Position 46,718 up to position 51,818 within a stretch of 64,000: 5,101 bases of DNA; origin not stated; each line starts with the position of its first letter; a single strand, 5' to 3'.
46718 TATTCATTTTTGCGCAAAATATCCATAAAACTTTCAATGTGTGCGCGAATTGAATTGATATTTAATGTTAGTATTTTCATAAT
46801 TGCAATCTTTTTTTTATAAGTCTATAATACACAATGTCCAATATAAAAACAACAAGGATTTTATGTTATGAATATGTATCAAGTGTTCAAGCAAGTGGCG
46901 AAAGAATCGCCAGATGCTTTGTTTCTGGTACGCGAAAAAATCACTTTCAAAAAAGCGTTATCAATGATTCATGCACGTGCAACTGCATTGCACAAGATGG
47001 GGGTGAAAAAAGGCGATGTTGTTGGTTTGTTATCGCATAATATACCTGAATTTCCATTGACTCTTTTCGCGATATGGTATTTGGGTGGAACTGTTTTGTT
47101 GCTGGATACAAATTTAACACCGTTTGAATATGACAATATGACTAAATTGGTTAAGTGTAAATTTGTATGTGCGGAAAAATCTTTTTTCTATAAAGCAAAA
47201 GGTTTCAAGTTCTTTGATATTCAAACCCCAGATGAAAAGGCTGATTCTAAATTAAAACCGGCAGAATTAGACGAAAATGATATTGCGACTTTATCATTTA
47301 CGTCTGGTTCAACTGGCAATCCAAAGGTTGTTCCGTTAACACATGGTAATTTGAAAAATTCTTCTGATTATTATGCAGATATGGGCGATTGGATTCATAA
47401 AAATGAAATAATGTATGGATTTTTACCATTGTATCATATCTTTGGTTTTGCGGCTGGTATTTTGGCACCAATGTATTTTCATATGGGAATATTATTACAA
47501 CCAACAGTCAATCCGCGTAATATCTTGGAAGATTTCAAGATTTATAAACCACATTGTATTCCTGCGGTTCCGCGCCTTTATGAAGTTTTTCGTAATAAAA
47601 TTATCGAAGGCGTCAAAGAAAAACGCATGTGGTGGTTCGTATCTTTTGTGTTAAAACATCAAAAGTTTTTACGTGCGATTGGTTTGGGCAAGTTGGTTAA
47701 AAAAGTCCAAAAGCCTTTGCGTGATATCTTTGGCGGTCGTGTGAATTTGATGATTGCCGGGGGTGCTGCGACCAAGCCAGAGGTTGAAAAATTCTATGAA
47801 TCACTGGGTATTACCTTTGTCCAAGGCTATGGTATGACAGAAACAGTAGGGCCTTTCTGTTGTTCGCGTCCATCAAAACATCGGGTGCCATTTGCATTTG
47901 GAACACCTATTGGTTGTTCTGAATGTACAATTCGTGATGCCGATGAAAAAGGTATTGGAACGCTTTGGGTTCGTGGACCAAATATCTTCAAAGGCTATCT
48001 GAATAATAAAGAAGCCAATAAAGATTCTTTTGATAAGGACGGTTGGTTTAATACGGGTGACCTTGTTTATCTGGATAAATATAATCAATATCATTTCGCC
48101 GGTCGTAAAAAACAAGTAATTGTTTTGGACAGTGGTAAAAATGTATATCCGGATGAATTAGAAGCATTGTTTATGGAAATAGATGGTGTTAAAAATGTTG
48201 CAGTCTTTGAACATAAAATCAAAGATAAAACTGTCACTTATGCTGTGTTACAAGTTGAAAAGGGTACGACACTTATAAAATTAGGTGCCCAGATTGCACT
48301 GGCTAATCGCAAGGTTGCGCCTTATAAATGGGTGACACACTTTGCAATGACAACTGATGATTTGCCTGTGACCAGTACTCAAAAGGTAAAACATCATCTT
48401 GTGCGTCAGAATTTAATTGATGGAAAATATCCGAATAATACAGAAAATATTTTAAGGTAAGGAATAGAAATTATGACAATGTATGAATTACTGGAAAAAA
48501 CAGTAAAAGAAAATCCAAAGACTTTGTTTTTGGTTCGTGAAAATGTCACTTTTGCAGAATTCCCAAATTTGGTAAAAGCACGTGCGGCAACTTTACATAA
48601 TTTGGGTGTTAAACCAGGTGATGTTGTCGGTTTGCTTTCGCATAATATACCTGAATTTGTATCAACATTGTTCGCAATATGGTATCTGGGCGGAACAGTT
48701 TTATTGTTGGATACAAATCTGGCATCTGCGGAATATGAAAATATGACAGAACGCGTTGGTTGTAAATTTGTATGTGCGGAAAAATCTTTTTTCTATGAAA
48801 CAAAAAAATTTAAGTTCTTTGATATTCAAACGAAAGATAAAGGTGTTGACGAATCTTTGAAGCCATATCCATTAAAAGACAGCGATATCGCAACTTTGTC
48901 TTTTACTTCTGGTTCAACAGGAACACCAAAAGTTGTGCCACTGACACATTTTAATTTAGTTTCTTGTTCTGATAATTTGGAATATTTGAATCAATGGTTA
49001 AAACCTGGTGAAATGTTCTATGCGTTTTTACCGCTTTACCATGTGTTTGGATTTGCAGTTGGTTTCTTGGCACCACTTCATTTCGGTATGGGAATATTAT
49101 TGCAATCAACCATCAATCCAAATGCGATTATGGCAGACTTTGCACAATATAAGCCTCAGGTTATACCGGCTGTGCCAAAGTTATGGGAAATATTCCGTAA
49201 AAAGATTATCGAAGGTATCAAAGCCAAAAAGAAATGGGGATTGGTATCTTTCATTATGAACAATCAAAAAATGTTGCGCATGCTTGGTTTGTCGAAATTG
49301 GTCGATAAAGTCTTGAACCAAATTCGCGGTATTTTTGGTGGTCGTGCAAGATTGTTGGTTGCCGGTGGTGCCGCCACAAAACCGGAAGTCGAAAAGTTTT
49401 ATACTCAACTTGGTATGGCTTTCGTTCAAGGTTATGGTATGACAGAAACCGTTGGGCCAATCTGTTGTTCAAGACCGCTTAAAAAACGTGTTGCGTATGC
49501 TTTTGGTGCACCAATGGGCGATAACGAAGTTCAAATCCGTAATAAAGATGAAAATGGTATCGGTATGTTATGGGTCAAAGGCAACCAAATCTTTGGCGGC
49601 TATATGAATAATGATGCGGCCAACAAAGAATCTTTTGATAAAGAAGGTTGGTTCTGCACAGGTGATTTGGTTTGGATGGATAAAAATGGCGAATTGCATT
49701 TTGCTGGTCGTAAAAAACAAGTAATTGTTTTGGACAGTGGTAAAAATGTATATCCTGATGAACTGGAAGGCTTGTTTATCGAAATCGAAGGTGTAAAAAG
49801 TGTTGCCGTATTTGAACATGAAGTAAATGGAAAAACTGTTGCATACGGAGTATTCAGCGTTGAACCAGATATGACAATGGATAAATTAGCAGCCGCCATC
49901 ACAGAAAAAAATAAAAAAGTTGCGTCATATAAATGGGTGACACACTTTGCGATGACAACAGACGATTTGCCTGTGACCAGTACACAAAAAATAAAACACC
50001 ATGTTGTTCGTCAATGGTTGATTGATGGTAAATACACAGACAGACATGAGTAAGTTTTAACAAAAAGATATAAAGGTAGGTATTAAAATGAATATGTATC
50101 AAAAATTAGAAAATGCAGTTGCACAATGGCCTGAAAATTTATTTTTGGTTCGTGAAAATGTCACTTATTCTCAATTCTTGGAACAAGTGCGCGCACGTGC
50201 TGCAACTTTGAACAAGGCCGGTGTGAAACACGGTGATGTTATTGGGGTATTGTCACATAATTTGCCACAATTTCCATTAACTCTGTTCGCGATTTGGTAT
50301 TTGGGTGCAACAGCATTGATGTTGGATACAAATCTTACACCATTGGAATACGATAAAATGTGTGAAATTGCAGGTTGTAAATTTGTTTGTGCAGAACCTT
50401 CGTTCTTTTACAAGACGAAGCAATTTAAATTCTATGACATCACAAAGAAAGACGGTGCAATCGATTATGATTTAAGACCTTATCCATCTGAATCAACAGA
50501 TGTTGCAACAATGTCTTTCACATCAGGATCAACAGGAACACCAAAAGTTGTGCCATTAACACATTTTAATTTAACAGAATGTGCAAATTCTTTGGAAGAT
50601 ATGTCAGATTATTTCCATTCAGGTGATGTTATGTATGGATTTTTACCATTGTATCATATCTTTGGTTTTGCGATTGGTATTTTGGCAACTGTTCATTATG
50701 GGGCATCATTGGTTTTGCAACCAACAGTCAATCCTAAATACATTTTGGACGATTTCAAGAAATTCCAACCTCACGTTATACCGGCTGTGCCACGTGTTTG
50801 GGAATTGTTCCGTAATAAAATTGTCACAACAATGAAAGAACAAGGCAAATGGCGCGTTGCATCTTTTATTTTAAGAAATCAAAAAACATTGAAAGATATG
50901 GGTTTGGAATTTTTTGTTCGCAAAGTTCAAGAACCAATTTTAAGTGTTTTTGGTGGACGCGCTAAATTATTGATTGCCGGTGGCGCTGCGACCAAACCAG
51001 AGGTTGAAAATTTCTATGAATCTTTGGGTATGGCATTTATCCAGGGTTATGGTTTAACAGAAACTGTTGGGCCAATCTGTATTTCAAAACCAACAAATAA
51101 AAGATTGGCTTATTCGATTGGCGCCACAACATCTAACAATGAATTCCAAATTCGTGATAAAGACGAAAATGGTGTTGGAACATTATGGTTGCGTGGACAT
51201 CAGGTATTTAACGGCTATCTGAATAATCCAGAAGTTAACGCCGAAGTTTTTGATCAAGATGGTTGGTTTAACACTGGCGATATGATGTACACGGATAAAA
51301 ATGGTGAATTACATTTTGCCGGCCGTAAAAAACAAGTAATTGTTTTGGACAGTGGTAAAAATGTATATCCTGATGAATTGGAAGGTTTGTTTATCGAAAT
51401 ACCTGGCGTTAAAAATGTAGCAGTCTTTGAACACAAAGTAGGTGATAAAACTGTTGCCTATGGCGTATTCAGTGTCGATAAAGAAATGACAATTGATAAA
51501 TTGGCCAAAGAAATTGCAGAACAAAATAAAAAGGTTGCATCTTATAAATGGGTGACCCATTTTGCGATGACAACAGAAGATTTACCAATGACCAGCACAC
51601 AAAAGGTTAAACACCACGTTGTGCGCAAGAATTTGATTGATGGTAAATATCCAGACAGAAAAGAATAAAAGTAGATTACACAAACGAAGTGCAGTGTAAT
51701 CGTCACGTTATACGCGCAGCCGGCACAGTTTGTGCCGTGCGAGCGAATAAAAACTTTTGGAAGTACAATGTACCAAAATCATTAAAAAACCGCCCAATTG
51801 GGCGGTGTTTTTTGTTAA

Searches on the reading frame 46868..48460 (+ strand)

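Call 57: search_protein_families(library=pfam, proteins=[window:46868-48460:+], max_evalue=0.001)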
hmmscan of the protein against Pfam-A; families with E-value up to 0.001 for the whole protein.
window:46868-48460:+ (530 aa): 1 family
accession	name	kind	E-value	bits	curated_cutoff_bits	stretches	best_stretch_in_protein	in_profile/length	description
PF00501.34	AMP-binding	-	9.8e-64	216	29.9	1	7-378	1-384/384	AMP-binding enzyme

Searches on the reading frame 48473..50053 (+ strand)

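Call 57: search_protein_families(library=pfam, proteins=[window:48473-50053:+], max_evalue=0.001)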
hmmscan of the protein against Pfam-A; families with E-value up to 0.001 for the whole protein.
window:48473-50053:+ (526 aa): 1 family
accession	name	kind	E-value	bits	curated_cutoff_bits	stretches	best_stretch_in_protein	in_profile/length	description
PF00501.34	AMP-binding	-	4.4e-63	213.8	29.9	1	7-377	1-383/384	AMP-binding enzyme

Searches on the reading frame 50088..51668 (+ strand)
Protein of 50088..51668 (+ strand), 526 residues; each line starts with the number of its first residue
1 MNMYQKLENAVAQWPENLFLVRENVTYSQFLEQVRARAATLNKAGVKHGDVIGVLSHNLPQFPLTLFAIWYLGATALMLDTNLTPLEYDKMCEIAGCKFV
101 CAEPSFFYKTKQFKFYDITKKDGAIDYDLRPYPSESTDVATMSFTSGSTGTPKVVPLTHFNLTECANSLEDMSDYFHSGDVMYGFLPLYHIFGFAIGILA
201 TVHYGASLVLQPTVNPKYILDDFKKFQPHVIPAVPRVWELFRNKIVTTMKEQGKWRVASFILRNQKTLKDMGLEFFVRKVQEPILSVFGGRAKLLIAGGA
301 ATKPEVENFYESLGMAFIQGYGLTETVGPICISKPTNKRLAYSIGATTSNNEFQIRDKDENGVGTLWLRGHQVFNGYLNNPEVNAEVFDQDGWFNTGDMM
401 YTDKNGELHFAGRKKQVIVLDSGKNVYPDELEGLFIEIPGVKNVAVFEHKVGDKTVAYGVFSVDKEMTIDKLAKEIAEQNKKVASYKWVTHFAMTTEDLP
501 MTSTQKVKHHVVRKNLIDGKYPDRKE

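Call 57: search_protein_families(library=pfam, proteins=[window:50088-51668:+], max_evalue=0.001)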
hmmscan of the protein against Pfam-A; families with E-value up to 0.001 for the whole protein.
window:50088-51668:+ (526 aa): 2 families
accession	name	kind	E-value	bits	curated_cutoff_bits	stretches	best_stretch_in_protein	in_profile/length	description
PF00501.34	AMP-binding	-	2.4e-67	227.8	29.9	1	7-378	1-384/384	AMP-binding enzyme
PF13193.12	AMP-binding_C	-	0.00086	20.6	24.5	0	430-506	1-76/76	AMP-binding enzyme C-terminal domain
